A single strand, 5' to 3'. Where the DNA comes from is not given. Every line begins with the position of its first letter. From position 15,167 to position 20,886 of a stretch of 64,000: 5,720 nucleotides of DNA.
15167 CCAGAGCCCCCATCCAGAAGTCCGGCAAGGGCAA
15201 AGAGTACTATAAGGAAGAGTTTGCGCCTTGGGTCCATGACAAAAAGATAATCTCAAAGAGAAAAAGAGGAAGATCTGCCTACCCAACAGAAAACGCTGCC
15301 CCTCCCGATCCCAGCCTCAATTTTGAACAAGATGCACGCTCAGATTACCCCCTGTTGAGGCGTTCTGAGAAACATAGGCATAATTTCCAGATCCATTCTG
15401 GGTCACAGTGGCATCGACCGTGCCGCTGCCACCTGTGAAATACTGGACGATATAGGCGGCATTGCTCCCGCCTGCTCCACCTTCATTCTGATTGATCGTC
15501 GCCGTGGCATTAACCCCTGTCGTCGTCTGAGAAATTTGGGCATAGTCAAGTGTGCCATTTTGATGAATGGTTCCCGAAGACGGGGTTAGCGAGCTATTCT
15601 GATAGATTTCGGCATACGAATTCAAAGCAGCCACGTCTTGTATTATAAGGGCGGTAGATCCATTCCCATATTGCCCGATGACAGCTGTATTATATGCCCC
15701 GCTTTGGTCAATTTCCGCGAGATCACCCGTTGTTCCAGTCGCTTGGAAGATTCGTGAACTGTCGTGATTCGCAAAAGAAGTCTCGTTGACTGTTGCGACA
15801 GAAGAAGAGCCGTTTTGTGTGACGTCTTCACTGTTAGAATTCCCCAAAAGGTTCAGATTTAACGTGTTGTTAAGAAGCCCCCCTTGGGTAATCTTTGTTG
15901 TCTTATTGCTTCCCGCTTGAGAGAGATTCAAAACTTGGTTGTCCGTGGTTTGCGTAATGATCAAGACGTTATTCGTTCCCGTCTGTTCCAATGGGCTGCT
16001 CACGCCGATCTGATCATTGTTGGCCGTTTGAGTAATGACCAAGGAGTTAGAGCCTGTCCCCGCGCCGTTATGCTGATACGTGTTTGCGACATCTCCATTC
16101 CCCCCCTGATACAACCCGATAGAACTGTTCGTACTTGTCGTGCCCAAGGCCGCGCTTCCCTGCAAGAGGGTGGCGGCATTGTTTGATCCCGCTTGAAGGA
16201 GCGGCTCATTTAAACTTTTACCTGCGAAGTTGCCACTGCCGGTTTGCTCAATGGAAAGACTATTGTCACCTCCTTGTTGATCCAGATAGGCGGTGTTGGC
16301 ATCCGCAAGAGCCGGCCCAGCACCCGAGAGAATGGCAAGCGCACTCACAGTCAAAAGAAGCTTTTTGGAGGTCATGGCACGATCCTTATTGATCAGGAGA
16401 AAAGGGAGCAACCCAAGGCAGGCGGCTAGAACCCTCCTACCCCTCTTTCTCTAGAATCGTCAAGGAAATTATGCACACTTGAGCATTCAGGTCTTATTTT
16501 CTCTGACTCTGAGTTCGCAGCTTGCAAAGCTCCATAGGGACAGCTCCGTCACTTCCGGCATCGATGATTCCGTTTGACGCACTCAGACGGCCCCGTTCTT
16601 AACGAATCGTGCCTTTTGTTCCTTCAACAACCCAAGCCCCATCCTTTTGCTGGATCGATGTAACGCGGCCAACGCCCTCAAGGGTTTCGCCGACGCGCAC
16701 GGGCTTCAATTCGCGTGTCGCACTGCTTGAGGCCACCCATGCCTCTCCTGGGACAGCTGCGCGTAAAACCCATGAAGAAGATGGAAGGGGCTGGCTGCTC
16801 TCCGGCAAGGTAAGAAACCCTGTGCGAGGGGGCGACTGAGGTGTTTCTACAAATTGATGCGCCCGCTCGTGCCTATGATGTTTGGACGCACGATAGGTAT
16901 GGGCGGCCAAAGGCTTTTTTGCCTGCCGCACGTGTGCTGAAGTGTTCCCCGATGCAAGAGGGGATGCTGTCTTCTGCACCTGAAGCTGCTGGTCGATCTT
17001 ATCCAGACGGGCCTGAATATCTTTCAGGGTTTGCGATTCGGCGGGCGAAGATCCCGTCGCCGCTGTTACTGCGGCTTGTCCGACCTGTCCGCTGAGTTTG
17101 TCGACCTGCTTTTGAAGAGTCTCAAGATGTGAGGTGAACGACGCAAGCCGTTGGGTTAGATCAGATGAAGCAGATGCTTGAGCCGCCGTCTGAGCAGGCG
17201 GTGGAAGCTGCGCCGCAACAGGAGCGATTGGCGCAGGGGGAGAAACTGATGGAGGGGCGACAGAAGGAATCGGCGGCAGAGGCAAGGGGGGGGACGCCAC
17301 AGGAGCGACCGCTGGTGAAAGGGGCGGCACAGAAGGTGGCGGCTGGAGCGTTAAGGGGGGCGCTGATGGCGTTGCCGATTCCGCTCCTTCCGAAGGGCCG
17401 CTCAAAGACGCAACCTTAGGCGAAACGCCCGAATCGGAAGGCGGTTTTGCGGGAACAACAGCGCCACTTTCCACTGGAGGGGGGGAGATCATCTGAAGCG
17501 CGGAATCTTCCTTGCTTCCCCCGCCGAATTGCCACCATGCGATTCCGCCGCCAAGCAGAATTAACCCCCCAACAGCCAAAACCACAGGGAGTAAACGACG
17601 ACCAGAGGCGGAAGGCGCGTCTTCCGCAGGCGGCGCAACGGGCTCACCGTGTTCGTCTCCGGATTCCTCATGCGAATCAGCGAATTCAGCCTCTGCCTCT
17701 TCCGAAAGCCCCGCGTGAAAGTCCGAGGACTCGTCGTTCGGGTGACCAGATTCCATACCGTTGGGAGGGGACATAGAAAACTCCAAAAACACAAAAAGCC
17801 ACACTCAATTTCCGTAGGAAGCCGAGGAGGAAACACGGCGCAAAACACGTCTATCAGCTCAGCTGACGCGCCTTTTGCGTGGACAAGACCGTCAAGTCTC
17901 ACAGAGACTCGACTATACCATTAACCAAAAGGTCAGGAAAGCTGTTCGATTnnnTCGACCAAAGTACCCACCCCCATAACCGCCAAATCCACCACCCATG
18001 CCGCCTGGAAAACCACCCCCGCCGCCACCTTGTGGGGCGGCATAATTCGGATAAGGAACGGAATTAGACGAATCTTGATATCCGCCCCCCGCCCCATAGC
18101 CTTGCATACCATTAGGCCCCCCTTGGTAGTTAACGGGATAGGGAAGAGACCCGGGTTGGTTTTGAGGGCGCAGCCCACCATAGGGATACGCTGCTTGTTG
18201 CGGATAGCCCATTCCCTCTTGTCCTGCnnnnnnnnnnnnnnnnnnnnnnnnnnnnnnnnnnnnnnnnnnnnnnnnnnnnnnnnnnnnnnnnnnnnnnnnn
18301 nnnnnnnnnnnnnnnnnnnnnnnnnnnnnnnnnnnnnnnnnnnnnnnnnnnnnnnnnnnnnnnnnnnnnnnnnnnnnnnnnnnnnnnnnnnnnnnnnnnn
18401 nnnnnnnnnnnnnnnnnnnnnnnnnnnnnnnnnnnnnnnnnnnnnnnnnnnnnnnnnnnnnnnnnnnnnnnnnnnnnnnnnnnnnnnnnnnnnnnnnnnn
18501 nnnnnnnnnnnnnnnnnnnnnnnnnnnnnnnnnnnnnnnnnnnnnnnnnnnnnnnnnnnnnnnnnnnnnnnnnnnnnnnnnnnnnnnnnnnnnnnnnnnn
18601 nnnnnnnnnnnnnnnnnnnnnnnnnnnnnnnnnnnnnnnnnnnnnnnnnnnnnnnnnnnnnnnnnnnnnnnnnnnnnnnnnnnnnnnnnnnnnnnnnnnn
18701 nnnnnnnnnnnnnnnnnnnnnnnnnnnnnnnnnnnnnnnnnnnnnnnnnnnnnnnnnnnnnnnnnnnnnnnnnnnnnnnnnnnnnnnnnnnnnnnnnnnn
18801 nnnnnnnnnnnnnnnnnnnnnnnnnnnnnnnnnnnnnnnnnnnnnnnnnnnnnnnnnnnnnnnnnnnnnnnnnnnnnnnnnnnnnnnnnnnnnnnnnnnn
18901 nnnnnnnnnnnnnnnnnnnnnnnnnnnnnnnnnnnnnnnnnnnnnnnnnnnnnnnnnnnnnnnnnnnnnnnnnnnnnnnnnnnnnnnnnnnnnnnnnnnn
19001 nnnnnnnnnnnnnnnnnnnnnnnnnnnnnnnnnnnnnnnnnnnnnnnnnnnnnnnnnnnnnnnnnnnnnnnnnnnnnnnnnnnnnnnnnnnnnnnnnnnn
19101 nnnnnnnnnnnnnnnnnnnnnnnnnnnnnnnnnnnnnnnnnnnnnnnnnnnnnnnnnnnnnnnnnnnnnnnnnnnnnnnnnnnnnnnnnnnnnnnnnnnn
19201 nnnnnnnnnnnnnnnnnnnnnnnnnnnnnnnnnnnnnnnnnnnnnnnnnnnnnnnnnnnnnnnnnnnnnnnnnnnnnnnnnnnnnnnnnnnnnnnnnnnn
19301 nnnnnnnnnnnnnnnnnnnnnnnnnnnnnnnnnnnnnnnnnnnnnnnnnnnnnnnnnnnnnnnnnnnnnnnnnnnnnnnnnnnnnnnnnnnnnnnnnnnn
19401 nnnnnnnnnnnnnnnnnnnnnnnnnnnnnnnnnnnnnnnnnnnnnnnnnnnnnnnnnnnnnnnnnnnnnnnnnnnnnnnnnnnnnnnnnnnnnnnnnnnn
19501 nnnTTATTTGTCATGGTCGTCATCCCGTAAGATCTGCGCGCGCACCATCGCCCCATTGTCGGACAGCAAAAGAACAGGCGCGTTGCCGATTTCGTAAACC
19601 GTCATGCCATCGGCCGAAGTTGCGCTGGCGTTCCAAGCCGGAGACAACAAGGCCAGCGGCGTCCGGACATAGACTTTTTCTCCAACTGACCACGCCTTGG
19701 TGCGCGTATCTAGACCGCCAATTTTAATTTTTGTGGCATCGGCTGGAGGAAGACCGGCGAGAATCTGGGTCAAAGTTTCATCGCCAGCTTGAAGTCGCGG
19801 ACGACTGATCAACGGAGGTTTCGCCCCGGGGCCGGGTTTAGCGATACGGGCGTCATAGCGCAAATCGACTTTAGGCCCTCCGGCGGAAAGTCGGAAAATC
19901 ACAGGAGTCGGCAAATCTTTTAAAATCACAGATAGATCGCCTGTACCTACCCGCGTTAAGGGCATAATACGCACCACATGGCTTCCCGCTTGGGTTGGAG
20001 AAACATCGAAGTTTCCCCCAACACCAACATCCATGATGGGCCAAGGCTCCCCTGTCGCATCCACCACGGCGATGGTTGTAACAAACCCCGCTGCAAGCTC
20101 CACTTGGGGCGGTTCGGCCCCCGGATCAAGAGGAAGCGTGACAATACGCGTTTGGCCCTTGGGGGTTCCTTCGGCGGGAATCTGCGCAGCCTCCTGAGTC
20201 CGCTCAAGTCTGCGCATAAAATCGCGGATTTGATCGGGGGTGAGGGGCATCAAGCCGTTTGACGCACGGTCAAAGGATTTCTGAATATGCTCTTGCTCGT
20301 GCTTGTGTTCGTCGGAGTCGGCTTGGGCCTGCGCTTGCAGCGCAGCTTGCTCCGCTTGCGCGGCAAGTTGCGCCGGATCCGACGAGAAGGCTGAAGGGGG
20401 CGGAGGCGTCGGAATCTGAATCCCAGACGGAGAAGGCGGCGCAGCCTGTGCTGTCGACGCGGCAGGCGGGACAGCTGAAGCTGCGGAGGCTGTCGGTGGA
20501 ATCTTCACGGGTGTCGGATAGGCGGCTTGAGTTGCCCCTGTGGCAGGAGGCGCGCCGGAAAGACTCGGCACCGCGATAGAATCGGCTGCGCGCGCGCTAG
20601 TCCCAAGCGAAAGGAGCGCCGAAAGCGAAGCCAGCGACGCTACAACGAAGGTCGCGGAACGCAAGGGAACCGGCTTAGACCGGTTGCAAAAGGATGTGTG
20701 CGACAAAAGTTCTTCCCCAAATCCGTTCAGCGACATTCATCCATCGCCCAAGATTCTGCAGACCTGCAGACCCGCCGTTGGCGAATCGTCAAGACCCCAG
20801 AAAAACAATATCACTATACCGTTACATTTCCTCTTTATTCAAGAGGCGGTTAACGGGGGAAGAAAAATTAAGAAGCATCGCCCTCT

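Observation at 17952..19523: VirB10/TrbI-fold protein carrying a polyglutamine coiled coil and a Gly/Tyr/Gln-rich prion-like C-terminal tail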

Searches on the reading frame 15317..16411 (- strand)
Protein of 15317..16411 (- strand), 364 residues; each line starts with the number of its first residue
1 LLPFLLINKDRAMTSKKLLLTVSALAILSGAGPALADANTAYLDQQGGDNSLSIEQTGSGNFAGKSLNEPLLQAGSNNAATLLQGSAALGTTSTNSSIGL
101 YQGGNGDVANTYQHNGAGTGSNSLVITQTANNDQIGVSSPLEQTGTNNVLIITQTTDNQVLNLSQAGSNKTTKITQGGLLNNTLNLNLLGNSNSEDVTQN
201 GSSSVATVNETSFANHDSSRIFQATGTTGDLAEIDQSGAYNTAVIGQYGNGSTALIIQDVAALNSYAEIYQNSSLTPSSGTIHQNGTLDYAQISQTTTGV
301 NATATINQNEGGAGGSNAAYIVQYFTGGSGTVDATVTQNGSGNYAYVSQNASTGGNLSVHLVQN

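Call 3: search_protein_families(library=pfam, proteins=[window:15317-16411:-], max_evalue=0.01)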
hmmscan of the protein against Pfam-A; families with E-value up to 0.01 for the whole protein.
window:15317-16411:- (364 aa): 1 family
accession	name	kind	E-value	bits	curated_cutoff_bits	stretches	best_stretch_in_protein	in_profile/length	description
PF07012.17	Curlin_rpt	-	7.7e-16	58.2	20.7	3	231-259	5-33/34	Curlin associated repeat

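Call 10: search_protein_families(library=ncbifam, proteins=[window:15317-16411:-], max_evalue=0.01)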
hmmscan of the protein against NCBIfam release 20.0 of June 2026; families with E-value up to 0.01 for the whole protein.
window:15317-16411:- (364 aa): 2 families
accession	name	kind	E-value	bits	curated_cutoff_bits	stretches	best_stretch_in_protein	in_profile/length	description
NF007470.1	PRK10051.1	equivalog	4.9e-16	59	160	2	231-323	66-149/150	curli major subunit CsgA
NF007506.1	PRK10101.1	equivalog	3.7e-14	52.7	165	2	182-271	45-128/151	curli minor subunit CsgB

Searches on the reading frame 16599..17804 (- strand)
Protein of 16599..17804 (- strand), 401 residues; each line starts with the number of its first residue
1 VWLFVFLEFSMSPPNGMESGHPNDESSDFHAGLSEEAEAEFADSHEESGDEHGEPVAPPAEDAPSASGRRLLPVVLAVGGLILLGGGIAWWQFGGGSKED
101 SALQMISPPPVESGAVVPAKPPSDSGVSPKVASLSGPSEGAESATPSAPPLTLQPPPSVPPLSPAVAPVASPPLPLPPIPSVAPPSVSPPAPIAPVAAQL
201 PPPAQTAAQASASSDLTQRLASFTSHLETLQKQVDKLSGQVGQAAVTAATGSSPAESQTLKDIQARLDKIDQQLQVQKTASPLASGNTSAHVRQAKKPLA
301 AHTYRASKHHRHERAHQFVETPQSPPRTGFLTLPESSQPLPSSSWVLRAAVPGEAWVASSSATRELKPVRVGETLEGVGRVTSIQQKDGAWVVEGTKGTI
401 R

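Call 3: search_protein_families(library=pfam, proteins=[window:16599-17804:-], max_evalue=0.01)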
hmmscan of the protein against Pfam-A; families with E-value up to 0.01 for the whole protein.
window:16599-17804:- (401 aa): 3 families
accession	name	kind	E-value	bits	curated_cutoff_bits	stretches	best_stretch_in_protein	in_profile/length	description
PF01601.21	CoV_S2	-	0.0065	15.6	40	1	212-313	218-315/521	Coronavirus spike glycoprotein S2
PF14257.11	DUF4349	-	0.0091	15.8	27.7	0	207-276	74-140/213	Domain of unknown function (DUF4349)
PF06103.16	DUF948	-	0.0096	16.5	37.2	0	215-275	23-75/89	Bacterial protein of unknown function (DUF948)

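Call 10: search_protein_families(library=ncbifam, proteins=[window:16599-17804:-], max_evalue=0.01)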
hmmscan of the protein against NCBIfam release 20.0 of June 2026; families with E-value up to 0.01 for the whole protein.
window:16599-17804:- (401 aa): 2 families
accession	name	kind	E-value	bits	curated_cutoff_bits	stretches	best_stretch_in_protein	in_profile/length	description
NF038218.1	IcmG_DotF_IVB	equivalog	2.2e-08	34.1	200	2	180-279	86-187/266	type IVB secretion system protein IcmG/DotF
NF033885.1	conj_TraP_IncI1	equivalog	0.0041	16.9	135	1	202-296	73-159/217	conjugal transfer protein TraP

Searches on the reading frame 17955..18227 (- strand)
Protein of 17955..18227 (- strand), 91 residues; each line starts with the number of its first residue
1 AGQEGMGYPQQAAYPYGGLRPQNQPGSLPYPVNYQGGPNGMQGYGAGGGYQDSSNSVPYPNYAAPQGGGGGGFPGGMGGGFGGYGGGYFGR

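Call 32: find_homologous_proteins(query=A2, max_evalue=0.01)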
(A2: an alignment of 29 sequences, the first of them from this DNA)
Query A2 (29 sequences) (91 aa, profile of the alignment): 1 proteins with E <= 0.01 among 5190 candidates.
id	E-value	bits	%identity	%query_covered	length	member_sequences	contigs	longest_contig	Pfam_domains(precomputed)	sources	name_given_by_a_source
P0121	1.1e-4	40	50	31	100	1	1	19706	-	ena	-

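Call 65: predict_structure(alignment_id=A3)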
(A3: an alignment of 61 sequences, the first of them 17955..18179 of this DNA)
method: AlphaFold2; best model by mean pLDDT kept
length: 75 residues; sequences in the alignment: 61
mean_pLDDT: 52.5   pTM: 0.13
mean pLDDT of the five models: 52.5, 52.3, 51.9, 50.4, 47.9
residues with pLDDT >= 90: 0; 70-90: 6; 50-70: 37; < 50: 32
segments of 3 or more residues with pLDDT < 50: 5-11, 18-21, 29-35, 56-58
pLDDT, mean of each block of 10 residues (from residue 1): 48 50 49 51 68 51 50 55
secondary structure: DSSP gave nothing for this model
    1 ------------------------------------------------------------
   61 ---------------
elements in order:

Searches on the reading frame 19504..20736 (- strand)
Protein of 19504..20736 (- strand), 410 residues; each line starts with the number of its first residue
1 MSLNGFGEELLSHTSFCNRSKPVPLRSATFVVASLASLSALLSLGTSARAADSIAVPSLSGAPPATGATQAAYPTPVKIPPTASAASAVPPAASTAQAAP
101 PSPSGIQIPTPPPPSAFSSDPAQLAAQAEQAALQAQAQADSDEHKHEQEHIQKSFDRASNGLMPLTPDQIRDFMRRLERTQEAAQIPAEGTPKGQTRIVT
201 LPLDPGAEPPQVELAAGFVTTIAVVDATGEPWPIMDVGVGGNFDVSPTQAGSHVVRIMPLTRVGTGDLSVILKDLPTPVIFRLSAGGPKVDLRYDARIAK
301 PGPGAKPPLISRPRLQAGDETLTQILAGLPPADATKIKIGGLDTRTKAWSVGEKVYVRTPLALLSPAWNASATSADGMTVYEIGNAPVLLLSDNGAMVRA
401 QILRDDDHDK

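Call 3: search_protein_families(library=pfam, proteins=[window:19504-20736:-], max_evalue=0.01)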
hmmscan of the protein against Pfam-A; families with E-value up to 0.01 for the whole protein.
window:19504-20736:- (410 aa): 1 family
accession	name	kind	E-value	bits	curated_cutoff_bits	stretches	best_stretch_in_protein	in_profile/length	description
PF12293.13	T4BSS_DotH_IcmK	-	8.6e-72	241.5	25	1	164-399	1-237/238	Putative outer membrane core complex of type IVb secretion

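Call 10: search_protein_families(library=ncbifam, proteins=[window:19504-20736:-], max_evalue=0.01)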
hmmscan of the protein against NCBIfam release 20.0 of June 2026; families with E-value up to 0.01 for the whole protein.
window:19504-20736:- (410 aa): 1 family
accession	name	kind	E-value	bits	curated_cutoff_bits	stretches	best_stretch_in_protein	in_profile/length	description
NF047452.1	PerABupregLA3478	equivalog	0.0059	16.3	400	1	89-160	28-97/218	LA_3478 family PerA/PerB upregulated protein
